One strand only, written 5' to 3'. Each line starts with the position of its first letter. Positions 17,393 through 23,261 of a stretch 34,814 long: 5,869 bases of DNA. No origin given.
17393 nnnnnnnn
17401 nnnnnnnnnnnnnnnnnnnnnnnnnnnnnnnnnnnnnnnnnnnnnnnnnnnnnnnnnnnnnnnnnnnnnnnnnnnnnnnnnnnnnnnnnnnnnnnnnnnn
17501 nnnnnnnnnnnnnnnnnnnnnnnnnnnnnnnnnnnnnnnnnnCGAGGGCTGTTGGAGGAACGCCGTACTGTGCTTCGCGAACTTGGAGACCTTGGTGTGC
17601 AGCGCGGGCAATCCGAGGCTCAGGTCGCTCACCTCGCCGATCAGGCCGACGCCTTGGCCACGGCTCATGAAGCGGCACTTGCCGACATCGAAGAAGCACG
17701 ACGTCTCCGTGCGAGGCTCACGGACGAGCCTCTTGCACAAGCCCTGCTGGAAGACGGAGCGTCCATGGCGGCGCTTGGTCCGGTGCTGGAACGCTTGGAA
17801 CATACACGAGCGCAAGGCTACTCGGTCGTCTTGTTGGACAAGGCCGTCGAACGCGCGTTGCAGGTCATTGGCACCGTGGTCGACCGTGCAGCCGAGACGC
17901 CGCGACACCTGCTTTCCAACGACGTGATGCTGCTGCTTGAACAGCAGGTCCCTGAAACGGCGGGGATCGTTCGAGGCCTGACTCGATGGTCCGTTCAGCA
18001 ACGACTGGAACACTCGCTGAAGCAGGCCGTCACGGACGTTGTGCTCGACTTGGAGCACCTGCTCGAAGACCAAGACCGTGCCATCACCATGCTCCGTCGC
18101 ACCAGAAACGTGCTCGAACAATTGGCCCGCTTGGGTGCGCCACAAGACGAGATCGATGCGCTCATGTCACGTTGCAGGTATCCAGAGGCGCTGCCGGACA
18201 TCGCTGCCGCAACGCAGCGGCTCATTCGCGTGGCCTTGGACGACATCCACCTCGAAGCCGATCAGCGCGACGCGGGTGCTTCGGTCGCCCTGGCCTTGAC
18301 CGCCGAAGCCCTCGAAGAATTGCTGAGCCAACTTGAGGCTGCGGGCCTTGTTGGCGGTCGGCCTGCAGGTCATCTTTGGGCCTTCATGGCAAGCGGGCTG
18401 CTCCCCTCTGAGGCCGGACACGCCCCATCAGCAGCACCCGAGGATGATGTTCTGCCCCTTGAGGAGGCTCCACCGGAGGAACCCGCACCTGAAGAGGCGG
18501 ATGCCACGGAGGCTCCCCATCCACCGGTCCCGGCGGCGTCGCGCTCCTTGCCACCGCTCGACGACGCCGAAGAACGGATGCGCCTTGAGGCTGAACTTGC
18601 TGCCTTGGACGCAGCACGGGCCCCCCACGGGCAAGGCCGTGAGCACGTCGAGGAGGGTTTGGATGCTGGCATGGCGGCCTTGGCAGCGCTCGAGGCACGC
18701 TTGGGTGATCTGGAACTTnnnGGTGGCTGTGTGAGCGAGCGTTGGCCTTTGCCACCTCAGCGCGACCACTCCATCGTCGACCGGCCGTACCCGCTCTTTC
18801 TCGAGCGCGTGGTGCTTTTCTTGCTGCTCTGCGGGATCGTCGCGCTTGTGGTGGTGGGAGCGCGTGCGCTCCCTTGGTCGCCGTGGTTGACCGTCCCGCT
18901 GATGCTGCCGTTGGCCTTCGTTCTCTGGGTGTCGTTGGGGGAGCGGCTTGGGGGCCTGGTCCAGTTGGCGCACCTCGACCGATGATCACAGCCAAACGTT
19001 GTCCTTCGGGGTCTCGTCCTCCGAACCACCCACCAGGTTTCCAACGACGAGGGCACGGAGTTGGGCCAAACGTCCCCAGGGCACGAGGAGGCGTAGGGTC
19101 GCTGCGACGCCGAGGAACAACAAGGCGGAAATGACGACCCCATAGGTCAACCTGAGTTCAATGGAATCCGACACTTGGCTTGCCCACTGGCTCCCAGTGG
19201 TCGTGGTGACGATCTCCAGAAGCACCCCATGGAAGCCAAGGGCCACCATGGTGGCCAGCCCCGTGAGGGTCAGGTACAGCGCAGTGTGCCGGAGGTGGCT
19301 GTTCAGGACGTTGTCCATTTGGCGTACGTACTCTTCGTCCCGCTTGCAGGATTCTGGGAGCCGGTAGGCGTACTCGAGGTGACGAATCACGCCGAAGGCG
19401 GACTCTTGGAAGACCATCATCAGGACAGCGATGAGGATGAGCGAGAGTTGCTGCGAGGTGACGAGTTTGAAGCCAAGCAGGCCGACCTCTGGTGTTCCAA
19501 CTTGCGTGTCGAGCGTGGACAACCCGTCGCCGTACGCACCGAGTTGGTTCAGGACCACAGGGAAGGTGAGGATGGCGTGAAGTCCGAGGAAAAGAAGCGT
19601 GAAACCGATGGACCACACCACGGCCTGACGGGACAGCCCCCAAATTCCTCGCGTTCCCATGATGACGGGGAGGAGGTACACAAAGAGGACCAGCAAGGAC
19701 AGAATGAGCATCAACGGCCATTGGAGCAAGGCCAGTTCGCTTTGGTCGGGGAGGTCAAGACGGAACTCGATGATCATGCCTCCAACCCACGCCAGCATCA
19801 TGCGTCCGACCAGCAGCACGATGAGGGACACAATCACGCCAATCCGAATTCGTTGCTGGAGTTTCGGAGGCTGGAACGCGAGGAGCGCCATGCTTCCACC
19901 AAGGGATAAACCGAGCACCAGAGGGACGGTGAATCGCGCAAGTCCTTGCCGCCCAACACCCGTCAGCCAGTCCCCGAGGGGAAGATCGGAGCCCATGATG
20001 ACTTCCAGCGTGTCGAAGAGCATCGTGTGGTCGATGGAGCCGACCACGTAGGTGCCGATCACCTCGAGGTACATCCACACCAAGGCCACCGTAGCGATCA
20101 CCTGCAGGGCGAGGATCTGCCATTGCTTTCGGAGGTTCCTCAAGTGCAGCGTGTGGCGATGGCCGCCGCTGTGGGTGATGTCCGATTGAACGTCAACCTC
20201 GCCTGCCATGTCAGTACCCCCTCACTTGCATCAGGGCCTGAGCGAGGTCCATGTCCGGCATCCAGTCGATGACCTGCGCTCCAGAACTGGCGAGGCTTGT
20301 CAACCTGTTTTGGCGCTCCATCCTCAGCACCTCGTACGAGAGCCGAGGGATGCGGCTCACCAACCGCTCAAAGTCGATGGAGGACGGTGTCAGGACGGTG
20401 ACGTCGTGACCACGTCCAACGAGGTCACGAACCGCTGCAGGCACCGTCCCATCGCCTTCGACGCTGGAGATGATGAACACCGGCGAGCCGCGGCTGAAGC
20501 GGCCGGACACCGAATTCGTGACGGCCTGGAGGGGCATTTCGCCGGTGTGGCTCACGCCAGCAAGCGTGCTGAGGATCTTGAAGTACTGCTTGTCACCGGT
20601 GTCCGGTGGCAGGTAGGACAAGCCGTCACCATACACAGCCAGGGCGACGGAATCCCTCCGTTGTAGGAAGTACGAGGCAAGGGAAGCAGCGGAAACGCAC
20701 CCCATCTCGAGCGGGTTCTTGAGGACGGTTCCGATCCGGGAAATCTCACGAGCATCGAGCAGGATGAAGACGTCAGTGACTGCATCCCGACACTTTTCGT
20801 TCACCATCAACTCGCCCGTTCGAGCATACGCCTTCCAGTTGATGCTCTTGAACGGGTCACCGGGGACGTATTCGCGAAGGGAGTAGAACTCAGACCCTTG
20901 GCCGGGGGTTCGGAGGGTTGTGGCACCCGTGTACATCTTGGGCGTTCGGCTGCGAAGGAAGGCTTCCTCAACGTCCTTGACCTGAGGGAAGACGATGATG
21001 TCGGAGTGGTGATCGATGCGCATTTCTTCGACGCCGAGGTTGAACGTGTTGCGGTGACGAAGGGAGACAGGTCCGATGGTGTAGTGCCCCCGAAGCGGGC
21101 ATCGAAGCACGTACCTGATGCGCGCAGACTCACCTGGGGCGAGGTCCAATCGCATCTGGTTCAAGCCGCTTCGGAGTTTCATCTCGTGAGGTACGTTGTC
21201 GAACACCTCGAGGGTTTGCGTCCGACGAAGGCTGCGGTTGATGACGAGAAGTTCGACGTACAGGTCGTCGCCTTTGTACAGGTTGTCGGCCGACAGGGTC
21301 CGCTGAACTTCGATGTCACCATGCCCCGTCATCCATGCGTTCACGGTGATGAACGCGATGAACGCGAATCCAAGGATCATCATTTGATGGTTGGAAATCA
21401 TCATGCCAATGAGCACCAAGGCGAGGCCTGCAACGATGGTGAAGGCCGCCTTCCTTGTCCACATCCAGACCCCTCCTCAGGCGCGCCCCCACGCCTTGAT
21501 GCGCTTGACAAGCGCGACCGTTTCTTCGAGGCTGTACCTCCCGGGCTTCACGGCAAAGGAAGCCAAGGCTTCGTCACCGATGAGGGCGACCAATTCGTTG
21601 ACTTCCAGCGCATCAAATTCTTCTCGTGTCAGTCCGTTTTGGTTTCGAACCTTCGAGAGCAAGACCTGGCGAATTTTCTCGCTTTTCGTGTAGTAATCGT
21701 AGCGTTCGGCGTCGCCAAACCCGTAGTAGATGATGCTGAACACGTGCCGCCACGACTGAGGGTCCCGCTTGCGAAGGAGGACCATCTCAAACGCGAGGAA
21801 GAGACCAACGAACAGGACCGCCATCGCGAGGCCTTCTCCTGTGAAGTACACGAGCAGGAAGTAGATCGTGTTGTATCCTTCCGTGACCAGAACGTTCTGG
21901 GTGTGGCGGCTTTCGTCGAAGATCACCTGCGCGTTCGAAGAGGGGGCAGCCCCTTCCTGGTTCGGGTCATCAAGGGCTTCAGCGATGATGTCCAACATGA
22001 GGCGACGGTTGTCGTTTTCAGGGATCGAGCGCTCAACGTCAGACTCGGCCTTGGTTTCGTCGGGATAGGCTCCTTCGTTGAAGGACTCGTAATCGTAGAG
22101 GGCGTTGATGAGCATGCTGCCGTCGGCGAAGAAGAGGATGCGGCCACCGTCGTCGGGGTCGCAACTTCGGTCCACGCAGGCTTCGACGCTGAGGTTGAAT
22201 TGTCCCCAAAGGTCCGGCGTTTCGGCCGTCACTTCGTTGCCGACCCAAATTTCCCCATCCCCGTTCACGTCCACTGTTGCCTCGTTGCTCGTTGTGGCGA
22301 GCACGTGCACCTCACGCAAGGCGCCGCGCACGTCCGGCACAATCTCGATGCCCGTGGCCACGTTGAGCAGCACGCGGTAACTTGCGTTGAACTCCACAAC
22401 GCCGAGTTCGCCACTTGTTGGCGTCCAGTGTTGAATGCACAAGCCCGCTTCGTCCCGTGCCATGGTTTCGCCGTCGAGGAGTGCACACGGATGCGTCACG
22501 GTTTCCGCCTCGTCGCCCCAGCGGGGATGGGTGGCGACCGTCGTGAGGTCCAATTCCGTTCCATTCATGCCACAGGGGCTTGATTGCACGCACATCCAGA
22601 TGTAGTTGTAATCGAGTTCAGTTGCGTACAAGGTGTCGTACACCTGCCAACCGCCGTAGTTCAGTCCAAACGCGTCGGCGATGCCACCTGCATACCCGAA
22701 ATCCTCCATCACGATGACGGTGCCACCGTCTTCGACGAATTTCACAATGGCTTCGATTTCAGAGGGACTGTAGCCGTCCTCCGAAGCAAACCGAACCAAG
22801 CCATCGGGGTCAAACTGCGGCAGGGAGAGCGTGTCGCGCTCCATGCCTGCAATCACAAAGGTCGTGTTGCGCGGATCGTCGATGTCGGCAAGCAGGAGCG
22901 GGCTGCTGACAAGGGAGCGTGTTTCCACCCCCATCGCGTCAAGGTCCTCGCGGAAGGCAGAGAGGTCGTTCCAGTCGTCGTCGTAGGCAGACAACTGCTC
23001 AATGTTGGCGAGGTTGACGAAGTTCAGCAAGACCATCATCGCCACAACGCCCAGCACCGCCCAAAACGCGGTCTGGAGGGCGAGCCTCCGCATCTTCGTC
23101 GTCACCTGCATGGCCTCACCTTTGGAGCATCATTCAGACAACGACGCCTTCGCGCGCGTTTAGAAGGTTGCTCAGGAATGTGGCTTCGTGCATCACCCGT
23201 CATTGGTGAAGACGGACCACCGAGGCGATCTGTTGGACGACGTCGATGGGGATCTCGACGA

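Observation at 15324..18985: Coupled three-gene operon: Roadblock/LC7-like protein, 1027-aa Roadblock-plus-coiled-coil giant, 2-TM miniprotein, with no NTPase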

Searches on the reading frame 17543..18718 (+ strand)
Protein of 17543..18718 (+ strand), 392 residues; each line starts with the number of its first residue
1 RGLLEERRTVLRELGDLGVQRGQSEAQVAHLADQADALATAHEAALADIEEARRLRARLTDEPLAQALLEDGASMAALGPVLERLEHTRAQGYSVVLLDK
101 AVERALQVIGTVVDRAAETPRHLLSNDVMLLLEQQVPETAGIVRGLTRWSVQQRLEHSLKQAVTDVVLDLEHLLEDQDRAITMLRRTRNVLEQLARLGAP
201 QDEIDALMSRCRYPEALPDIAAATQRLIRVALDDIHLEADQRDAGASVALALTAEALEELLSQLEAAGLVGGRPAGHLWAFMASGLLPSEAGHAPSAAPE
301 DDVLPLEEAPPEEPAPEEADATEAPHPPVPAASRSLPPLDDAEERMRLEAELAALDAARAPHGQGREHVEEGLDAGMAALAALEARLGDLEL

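Call 36: predict_structure(alignment_id=A5)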
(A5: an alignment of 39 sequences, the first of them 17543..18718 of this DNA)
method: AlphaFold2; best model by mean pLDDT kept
length: 392 residues; sequences in the alignment: 39
mean_pLDDT: 76.2   pTM: 0.51
mean pLDDT of the five models: 76.2, 72.4, 71.1, 70.6, 68.1
residues with pLDDT >= 90: 110; 70-90: 176; 50-70: 58; < 50: 48
segments of 3 or more residues with pLDDT < 50: 294-336, 365-368
pLDDT, mean of each block of 10 residues (from residue 1): 86 88 90 91 87 70 53 72 90 91 89 74 65 80 78 81 90 92 91 90 93 91 91 88 80 89 79 77 88 45 31 34 34 44 87 82 50 70 78 51
secondary structure, 60 per line:
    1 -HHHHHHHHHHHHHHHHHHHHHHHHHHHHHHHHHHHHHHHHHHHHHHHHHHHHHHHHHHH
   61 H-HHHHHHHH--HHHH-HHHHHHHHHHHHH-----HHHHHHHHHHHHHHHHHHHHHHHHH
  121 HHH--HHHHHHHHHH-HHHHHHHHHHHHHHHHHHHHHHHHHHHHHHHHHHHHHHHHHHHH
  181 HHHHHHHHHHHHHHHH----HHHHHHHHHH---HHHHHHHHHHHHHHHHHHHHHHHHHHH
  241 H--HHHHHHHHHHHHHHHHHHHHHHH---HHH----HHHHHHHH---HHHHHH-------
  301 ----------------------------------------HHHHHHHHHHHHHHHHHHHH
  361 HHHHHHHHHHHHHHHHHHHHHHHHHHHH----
elements in order: H2-61 H63-70 H73-76 H78-90 H96-123 H126-135 H137-196 H201-210 H214-241 H244-266 H277-284 H288-293 H341-388
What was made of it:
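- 17738..18421 (+): O2 C-terminal all-helical domain (aa 701-928); the most conserved part of the protein. The AlphaFold2 model is all-alpha with pLDDT about 80-93 (call 36).
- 18422..18562 (+): O2 disordered Pro/Ala/Glu-rich linker (aa 929-975). pLDDT below 50 (call 36).
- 18563..18718 (+): O2 conserved acidic C-terminal helix or helix pair (aa 976-1027), with motifs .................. and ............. Helix over aa 976-1023 in the model (call 36).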

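Call 41: fold_search(model_id=the predicted structure, library=pdb)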
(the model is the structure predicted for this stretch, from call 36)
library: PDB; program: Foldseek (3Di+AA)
matches with E <= 10: 140; with E <= 0.001: 0
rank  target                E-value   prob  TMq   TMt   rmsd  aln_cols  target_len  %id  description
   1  7ung_B1               4.9e-01  0.14  0.12  0.12  50.5       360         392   18  48-nm repeat of the human respiratory doublet microtubule (released 2022-10-05)
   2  8zdz_A                6.4e-01  0.10  0.12  0.13  26.8       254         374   13  Drosophila mojavensis gustatory receptor 43a(Gr43a) in apo state (released 2024-10-30)
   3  9cru_K                8.2e-01  0.23  0.12  0.21  50.1       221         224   13  Y20S (Sec18-Sec17-Sec9-Sso1-Snc1) EDTA - Class 1 (released 2025-08-27)
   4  1tr2_B                8.2e-01  0.12  0.14  0.07  15.7       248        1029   16  Crystal structure of human full-length vinculin (residues 1-1066) (released 2005-11-15)
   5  4ons_A                1.1e+00  0.16  0.19  0.28  13.8       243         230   17  Structural and thermodynamic characterization of cadherin-beta-catenin-alpha-catenin complex formation (released 2014-04-09)
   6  6m3r_F                1.1e+00  0.12  0.17  0.20  26.4       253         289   14  Crystal structure of AnkG/beta4-spectrin complex (released 2020-05-13)
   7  6z0c_A                1.1e+00  0.14  0.14  0.25  29.5       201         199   18  Structure of in silico modelled artificial Maquette-3 protein (released 2021-03-17)
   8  1tr2_A                1.1e+00  0.11  0.14  0.07  14.3       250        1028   15  Crystal structure of human full-length vinculin (residues 1-1066) (released 2005-11-15)
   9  8iyj_B2               1.4e+00  0.08  0.12  0.12  55.8       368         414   16  Cryo-EM structure of the 48-nm repeat doublet microtubule from mouse sperm (released 2023-07-05)
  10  6z0c_C                1.5e+00  0.13  0.14  0.26  27.0       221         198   16  Structure of in silico modelled artificial Maquette-3 protein (released 2021-03-17)
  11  3fb2_B                1.5e+00  0.11  0.16  0.24  18.1       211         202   13  Crystal structure of the human brain alpha spectrin repeats 15 and 16. Northeast Structural Genomics Consortium target (released 2008-11-25)
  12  3fb2_A                1.5e+00  0.14  0.17  0.29  18.9       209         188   12  Crystal structure of the human brain alpha spectrin repeats 15 and 16. Northeast Structural Genomics Consortium target (released 2008-11-25)
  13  7ung_B3               1.5e+00  0.08  0.12  0.14  33.9       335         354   17  48-nm repeat of the human respiratory doublet microtubule (released 2022-10-05)
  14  6z0c_B                1.6e+00  0.14  0.15  0.26  27.1       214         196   16  Structure of in silico modelled artificial Maquette-3 protein (released 2021-03-17)
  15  7udm_A                1.6e+00  0.11  0.17  0.22  31.2       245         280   18  Crystal structure of designed helical repeat protein RPB_PLP1_R6 in alternative conformation 1 (with peptide) (released 2023-03-22)
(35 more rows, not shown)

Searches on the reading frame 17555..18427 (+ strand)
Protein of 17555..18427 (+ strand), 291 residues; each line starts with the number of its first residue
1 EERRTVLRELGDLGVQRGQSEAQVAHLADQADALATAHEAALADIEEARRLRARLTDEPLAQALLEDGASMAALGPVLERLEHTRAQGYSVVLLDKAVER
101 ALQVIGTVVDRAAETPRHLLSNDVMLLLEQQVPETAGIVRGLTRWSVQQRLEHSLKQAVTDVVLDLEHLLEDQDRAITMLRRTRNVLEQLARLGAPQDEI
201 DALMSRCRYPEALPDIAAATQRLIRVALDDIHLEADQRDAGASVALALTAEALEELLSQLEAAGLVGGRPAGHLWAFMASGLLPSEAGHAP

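Call 76: search_protein_families(library=pfam, proteins=[window:17555-18427:+], max_evalue=10)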
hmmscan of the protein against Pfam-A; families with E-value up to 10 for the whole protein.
seq(291 aa): 1 family
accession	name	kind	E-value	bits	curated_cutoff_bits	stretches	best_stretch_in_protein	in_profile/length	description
PF19551.4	DUF6074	-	7.6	7.3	27.2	1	159-203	17-60/83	Family of unknown function (DUF6074)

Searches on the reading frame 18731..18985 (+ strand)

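Call 3: search_protein_families(library=pfam, proteins=[window:18731-18985:+], max_evalue=1)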
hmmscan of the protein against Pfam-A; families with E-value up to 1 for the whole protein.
window:18731-18985:+ (84 aa): 1 family
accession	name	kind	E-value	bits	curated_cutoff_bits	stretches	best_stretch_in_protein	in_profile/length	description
PF12666.12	PrgI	-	0.6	11.1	27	1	31-67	28-64/91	PrgI family protein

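Call 4: search_protein_families(library=ncbifam, proteins=[window:18731-18985:+], max_evalue=1)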
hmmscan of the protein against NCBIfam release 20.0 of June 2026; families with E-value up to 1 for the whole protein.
window:18731-18985:+ (84 aa): 1 family
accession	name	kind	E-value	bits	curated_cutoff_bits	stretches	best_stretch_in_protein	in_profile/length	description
TIGR01410.1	tatB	equivalog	0.17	12.4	56.5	1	31-48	8-25/80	Sec-independent protein translocase protein TatB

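Call 72: search_protein_families(library=padloc, proteins=[window:18731-18982:+], max_evalue=0.01)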
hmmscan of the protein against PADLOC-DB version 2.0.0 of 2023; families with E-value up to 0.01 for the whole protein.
window:18731-18982:+ (84 aa): 0 families

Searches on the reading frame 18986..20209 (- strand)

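Call 22: search_protein_families(library=pfam, proteins=[window:18986-20209:-], max_evalue=0.001)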
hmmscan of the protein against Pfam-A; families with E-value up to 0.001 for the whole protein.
window:18986-20209:- (407 aa): 0 families

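Call 72: search_protein_families(library=padloc, proteins=[window:18986-20209:-], max_evalue=0.01)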
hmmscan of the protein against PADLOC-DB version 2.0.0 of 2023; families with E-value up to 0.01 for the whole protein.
window:18986-20209:- (407 aa): 0 families

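Call 76: search_protein_families(library=pfam, proteins=[window:18986-20209:-], max_evalue=10)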
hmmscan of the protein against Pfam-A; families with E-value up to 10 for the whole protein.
window:18986-20209:- (407 aa): 2 families
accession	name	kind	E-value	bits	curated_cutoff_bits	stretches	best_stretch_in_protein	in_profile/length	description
PF07843.16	DUF1634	-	0.11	13.1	27.5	1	255-336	13-78/102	Protein of unknown function (DUF1634)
PF17272.7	DUF5337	-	0.28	11.5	27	1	25-66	8-48/74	Family of unknown function (DUF5337)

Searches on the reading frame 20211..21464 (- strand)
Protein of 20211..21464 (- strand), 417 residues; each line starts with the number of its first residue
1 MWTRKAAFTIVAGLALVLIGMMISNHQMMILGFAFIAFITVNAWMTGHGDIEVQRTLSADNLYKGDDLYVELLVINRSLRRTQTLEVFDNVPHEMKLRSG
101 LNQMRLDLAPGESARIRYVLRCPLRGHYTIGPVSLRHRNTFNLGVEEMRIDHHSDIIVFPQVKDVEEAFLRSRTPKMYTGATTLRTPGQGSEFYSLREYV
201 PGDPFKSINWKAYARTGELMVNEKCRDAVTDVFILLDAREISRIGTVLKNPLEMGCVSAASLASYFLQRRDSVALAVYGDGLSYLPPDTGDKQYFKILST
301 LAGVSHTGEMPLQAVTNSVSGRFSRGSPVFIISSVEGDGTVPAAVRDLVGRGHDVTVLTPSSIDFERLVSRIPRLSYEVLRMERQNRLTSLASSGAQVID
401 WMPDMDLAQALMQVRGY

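Call 22: search_protein_families(library=pfam, proteins=[window:20211-21464:-], max_evalue=0.001)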
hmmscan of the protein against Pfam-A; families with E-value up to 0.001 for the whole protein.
window:20211-21464:- (417 aa): 1 family
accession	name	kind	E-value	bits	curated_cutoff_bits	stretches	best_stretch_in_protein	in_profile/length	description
PF01882.25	DUF58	-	1.8e-17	63.7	23.4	1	196-356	2-164/216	Protein of unknown function DUF58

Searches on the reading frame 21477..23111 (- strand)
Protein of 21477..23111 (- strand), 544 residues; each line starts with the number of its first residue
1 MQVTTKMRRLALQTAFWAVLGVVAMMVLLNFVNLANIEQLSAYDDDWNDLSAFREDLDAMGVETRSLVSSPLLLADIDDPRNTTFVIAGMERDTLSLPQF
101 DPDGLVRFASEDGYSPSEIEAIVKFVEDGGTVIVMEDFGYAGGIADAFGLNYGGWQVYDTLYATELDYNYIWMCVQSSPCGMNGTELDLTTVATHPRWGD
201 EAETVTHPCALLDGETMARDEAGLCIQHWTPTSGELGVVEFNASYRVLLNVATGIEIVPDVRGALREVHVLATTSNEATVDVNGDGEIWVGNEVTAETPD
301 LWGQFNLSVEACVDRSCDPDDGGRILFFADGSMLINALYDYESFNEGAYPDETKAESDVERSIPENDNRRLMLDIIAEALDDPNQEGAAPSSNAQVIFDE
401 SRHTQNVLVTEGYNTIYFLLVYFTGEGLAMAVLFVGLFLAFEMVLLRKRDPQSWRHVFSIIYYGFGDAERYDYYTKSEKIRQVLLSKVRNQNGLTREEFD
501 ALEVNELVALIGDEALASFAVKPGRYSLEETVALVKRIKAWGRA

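Call 22: search_protein_families(library=pfam, proteins=[window:21477-23111:-], max_evalue=0.001)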
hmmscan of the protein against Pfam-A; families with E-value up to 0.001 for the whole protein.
window:21477-23111:- (544 aa): 1 family
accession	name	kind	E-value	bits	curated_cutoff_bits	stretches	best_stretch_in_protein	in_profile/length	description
PF14258.12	DUF4350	-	1.4e-08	35.7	30.4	1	93-342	28-171/181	Domain of unknown function (DUF4350)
